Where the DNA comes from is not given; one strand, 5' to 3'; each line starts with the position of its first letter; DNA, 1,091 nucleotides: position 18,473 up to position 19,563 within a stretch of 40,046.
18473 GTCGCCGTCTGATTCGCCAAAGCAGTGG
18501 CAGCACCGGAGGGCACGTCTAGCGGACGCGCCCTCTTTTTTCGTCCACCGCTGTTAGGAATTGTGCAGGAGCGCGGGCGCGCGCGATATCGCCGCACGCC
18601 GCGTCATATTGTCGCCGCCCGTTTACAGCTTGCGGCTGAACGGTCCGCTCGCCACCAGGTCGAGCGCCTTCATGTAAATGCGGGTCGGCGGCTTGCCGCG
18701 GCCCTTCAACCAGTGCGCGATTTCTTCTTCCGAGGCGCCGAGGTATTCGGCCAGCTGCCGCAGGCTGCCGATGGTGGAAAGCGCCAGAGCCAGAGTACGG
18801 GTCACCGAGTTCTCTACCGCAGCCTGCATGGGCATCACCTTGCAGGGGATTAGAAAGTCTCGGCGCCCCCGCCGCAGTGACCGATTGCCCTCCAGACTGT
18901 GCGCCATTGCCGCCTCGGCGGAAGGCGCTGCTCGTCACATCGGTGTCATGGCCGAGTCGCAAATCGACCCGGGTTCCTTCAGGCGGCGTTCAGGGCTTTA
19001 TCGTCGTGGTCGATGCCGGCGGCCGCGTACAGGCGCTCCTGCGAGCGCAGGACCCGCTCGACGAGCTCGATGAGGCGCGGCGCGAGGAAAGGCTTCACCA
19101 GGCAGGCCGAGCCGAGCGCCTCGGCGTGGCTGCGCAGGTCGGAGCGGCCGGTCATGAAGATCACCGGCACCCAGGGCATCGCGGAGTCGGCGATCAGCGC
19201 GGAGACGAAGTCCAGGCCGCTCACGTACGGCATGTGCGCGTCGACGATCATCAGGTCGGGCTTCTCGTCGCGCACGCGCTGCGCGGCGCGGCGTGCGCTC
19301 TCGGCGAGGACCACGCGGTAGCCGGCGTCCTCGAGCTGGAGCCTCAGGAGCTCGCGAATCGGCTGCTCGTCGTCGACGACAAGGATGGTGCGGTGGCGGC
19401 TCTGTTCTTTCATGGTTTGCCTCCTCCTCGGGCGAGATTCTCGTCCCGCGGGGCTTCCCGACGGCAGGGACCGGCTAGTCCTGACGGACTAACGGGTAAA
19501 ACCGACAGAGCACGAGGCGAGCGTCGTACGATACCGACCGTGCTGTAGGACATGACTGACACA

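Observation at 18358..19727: Two paralogous ~185-nt terminator-ended RNA genes bracket an orphan response regulator and a small HTH gene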

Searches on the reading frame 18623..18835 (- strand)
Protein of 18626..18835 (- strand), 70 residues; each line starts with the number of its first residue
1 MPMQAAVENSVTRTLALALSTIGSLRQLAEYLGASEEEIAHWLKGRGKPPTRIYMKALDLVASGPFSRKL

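Call 12: find_homologous_proteins(query=window:18626-18835:-)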
Query seq(70 aa) (70 aa): 64 proteins with E <= 0.001 among 66 candidates.
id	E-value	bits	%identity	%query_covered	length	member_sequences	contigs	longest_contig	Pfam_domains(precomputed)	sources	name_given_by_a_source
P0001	1.8e-35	137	99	100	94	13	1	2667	-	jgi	jgi:hypothetical protein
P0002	3.3e-35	136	96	100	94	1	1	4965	-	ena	-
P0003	1.5e-32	128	90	100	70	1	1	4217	-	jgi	jgi:hypothetical protein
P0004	1.2e-30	122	86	100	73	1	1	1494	PF15943.12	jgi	-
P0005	1.8e-30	121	87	97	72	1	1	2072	PF15943.12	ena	-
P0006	3.2e-30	121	88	97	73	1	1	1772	-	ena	-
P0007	4.4e-29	117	85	97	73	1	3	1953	PF15943.12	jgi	jgi:DNA-binding transcriptional regulator YdaS (Cro superfamily)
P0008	1.1e-28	116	79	100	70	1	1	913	PF15943.12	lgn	-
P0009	1.8e-28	115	85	97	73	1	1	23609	-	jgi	jgi:hypothetical protein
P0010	1.8e-28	115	85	97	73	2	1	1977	-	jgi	jgi:DNA-binding transcriptional regulator YiaG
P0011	2.0e-28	115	81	100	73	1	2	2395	-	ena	-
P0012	7.0e-28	113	84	97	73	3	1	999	-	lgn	-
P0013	1.6e-27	112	79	100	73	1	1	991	PF15943.12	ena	-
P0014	2.3e-27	112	76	97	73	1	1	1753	PF15943.12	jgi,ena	-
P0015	3.0e-27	111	77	100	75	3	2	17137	-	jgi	jgi:hypothetical protein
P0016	3.2e-27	111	76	100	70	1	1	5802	PF15943.12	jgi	-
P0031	2.0e-25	105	73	100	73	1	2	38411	PF15943.12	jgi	jgi:hypothetical protein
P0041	5.8e-25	104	72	97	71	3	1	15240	PF15943.12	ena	-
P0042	7.9e-25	104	73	100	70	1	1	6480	PF15943.12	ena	-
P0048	2.0e-24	102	71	97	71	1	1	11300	PF15943.12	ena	-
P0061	1.4e-19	87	64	99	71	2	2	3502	PF15943.12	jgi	jgi:DNA-binding transcriptional regulator YdaS (Cro superfamily)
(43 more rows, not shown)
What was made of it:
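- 18623..18832 (-): Gene for a 68-70-aa XRE/Cro-fold HTH protein, the candidate operator-binding factor. It is convergent with RNA-A. 64 homologues, all from metagenomes (call 12).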

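Call 13: find_encoding_contigs(protein=P0031, flank=4000, max_places=3)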
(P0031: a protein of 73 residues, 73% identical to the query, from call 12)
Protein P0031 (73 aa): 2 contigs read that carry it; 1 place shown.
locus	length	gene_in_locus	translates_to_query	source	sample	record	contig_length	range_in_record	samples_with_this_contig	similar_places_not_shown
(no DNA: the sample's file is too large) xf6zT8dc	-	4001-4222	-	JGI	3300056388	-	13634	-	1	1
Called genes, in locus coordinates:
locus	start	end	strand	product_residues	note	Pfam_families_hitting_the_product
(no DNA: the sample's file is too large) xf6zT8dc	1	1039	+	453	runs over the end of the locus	PF07719:TPR_2 (faint)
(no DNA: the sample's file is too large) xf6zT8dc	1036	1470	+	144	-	PF07233:DUF1425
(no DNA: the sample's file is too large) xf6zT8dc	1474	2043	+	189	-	PF13036:LpoB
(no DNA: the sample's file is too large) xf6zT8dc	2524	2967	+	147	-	PF20161:VpsR (weak), PF00072:Response_reg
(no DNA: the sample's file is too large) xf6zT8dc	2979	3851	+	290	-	PF00892:EamA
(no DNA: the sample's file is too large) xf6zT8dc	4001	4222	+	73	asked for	PF15943:YdaS_toxin (weak)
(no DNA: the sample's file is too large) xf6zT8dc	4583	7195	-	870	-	?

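Call 14: find_encoding_contigs(protein=P0009, flank=4000, max_places=3)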
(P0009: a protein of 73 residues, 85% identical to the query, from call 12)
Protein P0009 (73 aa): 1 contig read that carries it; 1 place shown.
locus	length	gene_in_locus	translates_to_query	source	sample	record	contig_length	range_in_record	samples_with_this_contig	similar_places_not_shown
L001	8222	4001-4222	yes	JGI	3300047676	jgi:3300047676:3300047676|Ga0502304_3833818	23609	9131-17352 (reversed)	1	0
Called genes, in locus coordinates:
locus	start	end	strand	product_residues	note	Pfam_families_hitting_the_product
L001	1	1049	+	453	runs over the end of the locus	-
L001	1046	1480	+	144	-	PF07233:DUF1425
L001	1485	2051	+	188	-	PF13036:LpoB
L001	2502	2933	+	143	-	PF00072:Response_reg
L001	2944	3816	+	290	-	PF00892:EamA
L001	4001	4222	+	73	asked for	-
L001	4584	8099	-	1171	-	PF27051:TamB_N, PF04357:TamB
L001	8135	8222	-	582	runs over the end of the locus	PF17243:POTRA_TamA_1 (weak), PF07244:POTRA, PF01103:Omp85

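Call 15: find_encoding_contigs(protein=P0015, flank=4000, max_places=3)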
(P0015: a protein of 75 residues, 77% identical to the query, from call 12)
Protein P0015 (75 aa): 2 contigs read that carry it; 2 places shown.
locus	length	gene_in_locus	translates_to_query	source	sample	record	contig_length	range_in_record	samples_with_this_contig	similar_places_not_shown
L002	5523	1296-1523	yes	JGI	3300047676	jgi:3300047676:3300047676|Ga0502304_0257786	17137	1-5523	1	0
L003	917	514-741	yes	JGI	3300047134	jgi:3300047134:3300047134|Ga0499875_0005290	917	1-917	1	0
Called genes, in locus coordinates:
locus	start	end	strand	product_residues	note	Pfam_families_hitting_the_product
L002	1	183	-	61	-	?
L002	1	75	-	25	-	?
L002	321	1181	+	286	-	PF00892:EamA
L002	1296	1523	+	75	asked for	-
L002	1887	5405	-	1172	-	PF27051:TamB_N, PF04357:TamB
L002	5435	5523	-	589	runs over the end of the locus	PF17243:POTRA_TamA_1 (faint), PF07244:POTRA, PF01103:Omp85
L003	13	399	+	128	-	PF00892:EamA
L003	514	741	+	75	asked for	-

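Call 16: find_encoding_contigs(protein=P0041, flank=4000, max_places=3)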
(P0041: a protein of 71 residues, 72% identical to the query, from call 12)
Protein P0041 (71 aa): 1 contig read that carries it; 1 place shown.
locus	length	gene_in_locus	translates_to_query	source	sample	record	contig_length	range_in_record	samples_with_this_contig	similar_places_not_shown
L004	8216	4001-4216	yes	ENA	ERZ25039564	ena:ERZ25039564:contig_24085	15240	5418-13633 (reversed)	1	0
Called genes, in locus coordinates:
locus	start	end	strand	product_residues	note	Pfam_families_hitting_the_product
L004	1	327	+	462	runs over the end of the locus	PF01435:Peptidase_M48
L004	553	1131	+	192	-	-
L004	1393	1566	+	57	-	PF07233:DUF1425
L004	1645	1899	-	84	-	-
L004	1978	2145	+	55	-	PF13036:LpoB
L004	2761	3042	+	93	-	PF00072:Response_reg (weak)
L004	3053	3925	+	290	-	PF00892:EamA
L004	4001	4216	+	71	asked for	PF15943:YdaS_toxin (weak)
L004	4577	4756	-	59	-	PF04357:TamB (weak)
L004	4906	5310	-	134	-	PF04357:TamB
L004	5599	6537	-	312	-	-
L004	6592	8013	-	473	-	-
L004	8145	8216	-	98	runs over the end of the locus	PF01103:Omp85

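Call 17: find_encoding_contigs(protein=P0048, flank=4000, max_places=3)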
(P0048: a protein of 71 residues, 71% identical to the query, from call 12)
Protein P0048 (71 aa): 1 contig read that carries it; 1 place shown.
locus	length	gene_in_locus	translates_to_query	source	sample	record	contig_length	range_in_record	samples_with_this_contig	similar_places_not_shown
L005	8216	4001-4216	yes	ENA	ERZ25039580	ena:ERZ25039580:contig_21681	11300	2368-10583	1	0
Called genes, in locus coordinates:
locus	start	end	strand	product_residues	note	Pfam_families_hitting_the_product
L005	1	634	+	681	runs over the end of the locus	PF05362:Lon_C, PF13541:ChlI, PF01435:Peptidase_M48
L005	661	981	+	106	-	-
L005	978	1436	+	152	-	-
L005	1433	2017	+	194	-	-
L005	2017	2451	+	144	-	PF07233:DUF1425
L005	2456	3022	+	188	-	PF13036:LpoB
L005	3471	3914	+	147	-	PF00072:Response_reg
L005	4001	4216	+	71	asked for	PF15943:YdaS_toxin (weak)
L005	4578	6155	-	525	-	PF04357:TamB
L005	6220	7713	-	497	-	PF27051:TamB_N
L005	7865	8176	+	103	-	-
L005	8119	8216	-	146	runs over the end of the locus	PF01103:Omp85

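Call 18: find_encoding_contigs(protein=P0042, flank=4000, max_places=3)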
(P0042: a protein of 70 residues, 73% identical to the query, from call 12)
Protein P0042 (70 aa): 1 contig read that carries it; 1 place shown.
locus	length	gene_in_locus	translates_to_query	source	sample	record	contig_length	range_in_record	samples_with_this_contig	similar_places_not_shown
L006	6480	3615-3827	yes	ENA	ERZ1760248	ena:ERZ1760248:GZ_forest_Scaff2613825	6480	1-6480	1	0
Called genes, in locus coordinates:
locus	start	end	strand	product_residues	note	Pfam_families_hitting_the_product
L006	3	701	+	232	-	?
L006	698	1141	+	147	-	PF07233:DUF1425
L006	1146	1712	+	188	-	PF13036:LpoB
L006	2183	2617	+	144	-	PF20161:VpsR (weak), PF00072:Response_reg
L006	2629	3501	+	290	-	PF00892:EamA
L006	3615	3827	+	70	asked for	PF15943:YdaS_toxin (weak)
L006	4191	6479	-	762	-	?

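Call 19: find_encoding_contigs(protein=P0016, flank=4000, max_places=3)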
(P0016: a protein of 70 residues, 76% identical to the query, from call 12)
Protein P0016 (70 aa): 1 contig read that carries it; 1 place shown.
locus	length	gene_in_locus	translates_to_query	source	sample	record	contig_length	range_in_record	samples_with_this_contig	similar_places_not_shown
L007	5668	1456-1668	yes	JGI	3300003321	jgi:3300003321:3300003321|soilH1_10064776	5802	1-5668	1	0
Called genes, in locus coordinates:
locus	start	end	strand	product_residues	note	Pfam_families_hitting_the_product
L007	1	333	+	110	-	?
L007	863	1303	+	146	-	PF20161:VpsR (weak), PF00072:Response_reg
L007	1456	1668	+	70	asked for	PF15943:YdaS_toxin (weak)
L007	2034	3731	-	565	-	-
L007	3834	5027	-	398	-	-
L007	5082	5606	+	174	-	-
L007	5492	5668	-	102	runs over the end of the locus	?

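Call 20: find_encoding_contigs(protein=P0061, flank=4000, max_places=3)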
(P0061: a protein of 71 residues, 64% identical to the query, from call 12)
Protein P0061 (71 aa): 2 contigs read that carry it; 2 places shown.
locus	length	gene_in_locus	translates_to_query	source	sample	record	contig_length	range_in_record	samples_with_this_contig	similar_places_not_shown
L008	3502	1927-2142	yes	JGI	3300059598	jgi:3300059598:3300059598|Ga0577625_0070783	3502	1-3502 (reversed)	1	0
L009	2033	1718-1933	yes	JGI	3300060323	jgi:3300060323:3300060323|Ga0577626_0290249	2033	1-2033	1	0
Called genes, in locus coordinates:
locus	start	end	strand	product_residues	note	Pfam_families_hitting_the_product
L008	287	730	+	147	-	PF20161:VpsR (weak), PF00072:Response_reg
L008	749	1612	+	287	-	PF00892:EamA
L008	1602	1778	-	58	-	PF12244:DUF3606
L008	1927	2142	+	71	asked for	PF15943:YdaS_toxin (weak)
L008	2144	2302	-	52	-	-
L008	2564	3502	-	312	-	?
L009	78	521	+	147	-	PF20161:VpsR (weak), PF00072:Response_reg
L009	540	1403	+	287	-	PF00892:EamA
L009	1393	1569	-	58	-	PF12244:DUF3606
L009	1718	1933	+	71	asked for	PF15943:YdaS_toxin (weak)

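Call 49: search_solved_structures(query=window:18626-18835:-, max_evalue=10, show_alignments=2)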
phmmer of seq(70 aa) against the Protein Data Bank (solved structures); distinct sequences matched with E-value up to 10: 6.
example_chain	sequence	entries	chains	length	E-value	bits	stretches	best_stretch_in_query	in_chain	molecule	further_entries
7f20_A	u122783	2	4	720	0.0069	20.3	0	15-55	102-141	L-lactate oxidase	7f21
7f22_A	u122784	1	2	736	0.0073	20.2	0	15-55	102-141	L-lactate oxidase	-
3bs3_A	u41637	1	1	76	0.094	16.7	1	24-64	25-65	Putative DNA-binding protein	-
5w8y_A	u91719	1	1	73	0.33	15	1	15-51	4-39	protein XPH1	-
3bd1_A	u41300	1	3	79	0.39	14.8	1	15-52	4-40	Cro protein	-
2l49_A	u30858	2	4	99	0.5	14.5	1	11-59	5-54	C protein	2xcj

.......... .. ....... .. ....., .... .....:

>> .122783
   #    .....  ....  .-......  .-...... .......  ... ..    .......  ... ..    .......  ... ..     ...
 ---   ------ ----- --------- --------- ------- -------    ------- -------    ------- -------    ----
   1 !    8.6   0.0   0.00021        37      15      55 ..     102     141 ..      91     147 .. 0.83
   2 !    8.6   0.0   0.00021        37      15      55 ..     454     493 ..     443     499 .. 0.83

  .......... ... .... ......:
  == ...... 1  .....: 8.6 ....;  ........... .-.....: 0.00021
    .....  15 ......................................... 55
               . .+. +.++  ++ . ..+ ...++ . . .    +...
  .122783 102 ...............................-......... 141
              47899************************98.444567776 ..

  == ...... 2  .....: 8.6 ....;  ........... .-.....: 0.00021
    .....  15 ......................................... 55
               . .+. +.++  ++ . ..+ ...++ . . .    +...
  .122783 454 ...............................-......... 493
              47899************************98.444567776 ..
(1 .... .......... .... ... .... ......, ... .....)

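Call 50: search_protein_families(library=ncbifam, proteins=[window:18623-18832:-], max_evalue=0.01)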
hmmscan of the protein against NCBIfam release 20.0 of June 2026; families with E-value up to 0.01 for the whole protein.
window:18623-18832:- (69 aa): 0 families

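Call 71: predict_structure(alignment_id=A4)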
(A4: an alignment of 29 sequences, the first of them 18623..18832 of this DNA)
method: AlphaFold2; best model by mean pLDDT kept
length: 69 residues; sequences in the alignment: 29
mean_pLDDT: 85.1   pTM: 0.71
mean pLDDT of the five models: 85.1, 82.3, 80.0, 78.3, 77.0
residues with pLDDT >= 90: 45; 70-90: 10; 50-70: 11; < 50: 3
segments of 3 or more residues with pLDDT < 50: 67-69
pLDDT, mean of each block of 10 residues (from residue 1): 66 93 95 95 90 93 62
secondary structure, 60 per line:
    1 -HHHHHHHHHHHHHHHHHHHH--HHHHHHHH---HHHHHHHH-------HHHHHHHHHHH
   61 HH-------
elements in order: H2-21 H24-31 H35-42 H50-62
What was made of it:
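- On XRE/Cro-cI-type HTH DNA-binding protein (the 70-aa ORF): The model has pLDDT 85.1 and four helices (call 71).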

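Call 73: fold_search(model_id=the predicted structure, library=pdb)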
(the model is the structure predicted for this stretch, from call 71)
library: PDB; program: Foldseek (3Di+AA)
matches with E <= 10: 389; with E <= 0.001: 0
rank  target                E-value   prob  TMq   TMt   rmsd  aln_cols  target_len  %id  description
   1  8tac_A                9.3e-02  1.00  0.70  0.72   2.0        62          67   22  Designed DNA binding protein (released 2024-08-28)
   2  9lx1                  1.2e-01  1.00  0.75  0.70   1.2        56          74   21  anti-CRISPR-associated protein, Aca7 (released 2025-11-12)
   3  2xcj_A                1.3e-01  0.99  0.60  0.51   6.2        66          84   20  Crystal structure of P2 C, the immunity repressor of temperate E. coli phage P2 (released 2010-07-28)
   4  8ezt_B                1.4e-01  1.00  0.59  0.58   2.1        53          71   21  Crystal structure of HipB(Lp) from Legionella pneumophila (released 2023-09-27)
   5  8ezt_C                1.4e-01  1.00  0.59  0.58   2.2        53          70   21  Crystal structure of HipB(Lp) from Legionella pneumophila (released 2023-09-27)
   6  8ezt_A                1.4e-01  0.99  0.57  0.57   2.1        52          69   21  Crystal structure of HipB(Lp) from Legionella pneumophila (released 2023-09-27)
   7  5woq_B                2.1e-01  0.99  0.63  0.53   4.5        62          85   19  Crystal structure of an XRE family protein transcriptional regulator from Mycobacterium smegmatis (released 2017-08-16)
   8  3f51_D                2.3e-01  0.99  0.62  0.48   3.1        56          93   18  Crystal Structure of the clp gene regulator ClgR from Corynebacterium glutamicum (released 2008-11-18)
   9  8qnl_B                2.3e-01  0.99  0.60  0.39   2.3        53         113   21  Structure of the toxin-antitoxin NatRT complex from Pseudomonas aeruginosa (released 2024-10-02)
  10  3bs3                  2.3e-01  0.99  0.60  0.65   3.2        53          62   26  Crystal structure of a putative DNA-binding protein from Bacteroides fragilis (released 2008-01-15)
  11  6af3_F                2.3e-01  0.99  0.64  0.52   2.5        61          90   23  Toxin-Antitoxin module from Streptococcus pneumoniae (released 2019-08-14)
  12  3f51_A                2.5e-01  0.99  0.65  0.50   3.1        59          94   17  Crystal Structure of the clp gene regulator ClgR from Corynebacterium glutamicum (released 2008-11-18)
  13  1y7y_B                2.5e-01  0.99  0.64  0.67   3.3        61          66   16  High-resolution crystal structure of the restriction-modification controller protein C.AhdI from Aeromonas hydrophila (released 2005-02-22)
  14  9iaq_D                2.6e-01  0.99  0.63  0.40   3.3        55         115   18  Arbitrium controls lysis-lysogeny through the activation of a small antirepressor protein in the majority of arbitrium (released 2026-01-14)
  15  6rnz_A                2.6e-01  0.99  0.60  0.63   3.3        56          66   18  Crystal structure of the N-terminal HTH DNA-binding domain of the essential repressor DdrO from radiation-resistant De (released 2019-10-09)
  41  2l49_MODEL_1_A        4.4e-01  0.96  0.60  0.45   2.3        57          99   23  The solution structure of the P2 C,the immunity repressor of the P2 bacteriophage (released 2010-10-13)
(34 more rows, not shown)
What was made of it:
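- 18623..18832 (-): Foldseek matches Aca7, Aca1, P2 C, HipB and C.AhdI with TM-scores normalised to the query (TMq) of 0.57-0.75 among the matches named here (calls 71, 73).
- The HTH fold matches proteins that bind short palindromes as dimers, such as Aca1 and the C-proteins (call 73).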

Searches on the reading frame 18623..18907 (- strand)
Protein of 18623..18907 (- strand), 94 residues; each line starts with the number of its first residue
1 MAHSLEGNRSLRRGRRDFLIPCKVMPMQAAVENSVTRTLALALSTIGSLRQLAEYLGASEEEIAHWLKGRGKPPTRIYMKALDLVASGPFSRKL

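Call 10: search_protein_families(library=pfam, proteins=[window:18623-18907:-], max_evalue=0.01)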
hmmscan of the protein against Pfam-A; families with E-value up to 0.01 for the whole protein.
window:18623-18907:- (94 aa): 1 family
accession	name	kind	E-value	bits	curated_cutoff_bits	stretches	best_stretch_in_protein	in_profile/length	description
PF15943.11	YdaS_toxin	-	0.00011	22.4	30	1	40-76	2-39/65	Bacterial toxin YdaS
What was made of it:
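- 18623..18832 (-): Pfam YdaS_toxin scores below its cut-off (22.4 vs 30 bits; call 10).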

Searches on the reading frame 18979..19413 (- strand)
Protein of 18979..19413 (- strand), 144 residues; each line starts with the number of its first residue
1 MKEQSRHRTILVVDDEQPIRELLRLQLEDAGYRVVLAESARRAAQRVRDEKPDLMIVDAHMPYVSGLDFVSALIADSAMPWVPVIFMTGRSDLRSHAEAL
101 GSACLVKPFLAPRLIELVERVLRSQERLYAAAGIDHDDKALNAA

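Call 10: search_protein_families(library=pfam, proteins=[window:18979-19413:-], max_evalue=0.01)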
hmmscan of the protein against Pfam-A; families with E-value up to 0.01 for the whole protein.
window:18979-19413:- (144 aa): 2 families
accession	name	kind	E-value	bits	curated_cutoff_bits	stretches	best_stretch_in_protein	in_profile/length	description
PF00072.30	Response_reg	-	7.8e-22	78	30.2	1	10-118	1-110/111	Response regulator receiver domain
PF20161.5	VpsR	-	0.00022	21.4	23.7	1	2-85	5-85/121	VpsR domain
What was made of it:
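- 18979..19413 (-): Receiver-only response regulator (144 aa). It is the first gene of the operon and divergent from RNA-B. PF00072, E 7.8e-22 (call 10).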

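Call 50: search_protein_families(library=ncbifam, proteins=[window:18979-19413:-], max_evalue=0.01)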
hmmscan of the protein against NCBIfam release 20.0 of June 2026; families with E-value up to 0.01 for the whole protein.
window:18979-19413:- (144 aa): 97 families (the best 25 are shown)
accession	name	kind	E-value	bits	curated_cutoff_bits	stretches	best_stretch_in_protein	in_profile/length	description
TIGR02154.1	PhoB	equivalog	3.3e-23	82.2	296.2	1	8-141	3-139/226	phosphate regulon transcriptional regulator PhoB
TIGR01818.1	ntrC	equivalog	7.6e-18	64.5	558.6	1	10-127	1-119/463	nitrogen regulation protein NR(I)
NF045717.1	DVU0259_DivK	exception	3.7e-17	62.6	160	1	8-122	3-116/117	DVU0259 family response regulator domain-containing protein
NF006900.1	PRK09390.1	equivalog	4.1e-17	62.4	255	1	6-127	3-125/203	response regulator FixJ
NF053854.1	RespRegPhoBBctds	equivalog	1.8e-16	60.2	270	1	10-126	1-119/225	two-component system response regulator PhoB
NF045944.1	ResRegRpaBCyano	equivalog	1.9e-16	60.1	330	1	11-127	1-117/229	response regulator transcription factor RpaB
NF051870.1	NAssimRespRegNtrX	equivalog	6.4e-16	58.3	600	1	9-125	3-122/452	nitrogen assimilation response regulator NtrX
NF040689.1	MtrAB_MtrA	equivalog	2.1e-15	56.7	300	1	10-127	1-118/219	MtrAB system response regulator MtrA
NF040534.1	resp_reg_YycF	equivalog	4.1e-15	55.7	340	1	9-127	2-120/231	response regulator YycF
NF007546.0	PRK10161.1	equivalog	4.7e-15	55.8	471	1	8-124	3-122/229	phosphate response regulator transcription factor PhoB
NF008296.0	PRK11083.1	equivalog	7.1e-15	55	273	1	7-127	3-123/228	two-component system response regulator CreB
NF007820.0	PRK10529.1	equivalog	7.8e-15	54.9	325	1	9-123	3-117/225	two-component system response regulator KdpE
NF053512.1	nitric_RR_NosR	exception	3.2e-14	52.8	400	1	10-102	1-91/422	response regulator c-di-GMP phosphodiesterase, NosR family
NF045505.1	RR_RssB_Pseudo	equivalog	5e-14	52.1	700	1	6-111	4-110/394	two-component system response regulator RssB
NF041733.1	resp_reg_CseB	equivalog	8.9e-14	51.4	350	1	9-128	2-121/228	two-component system response regulator CseB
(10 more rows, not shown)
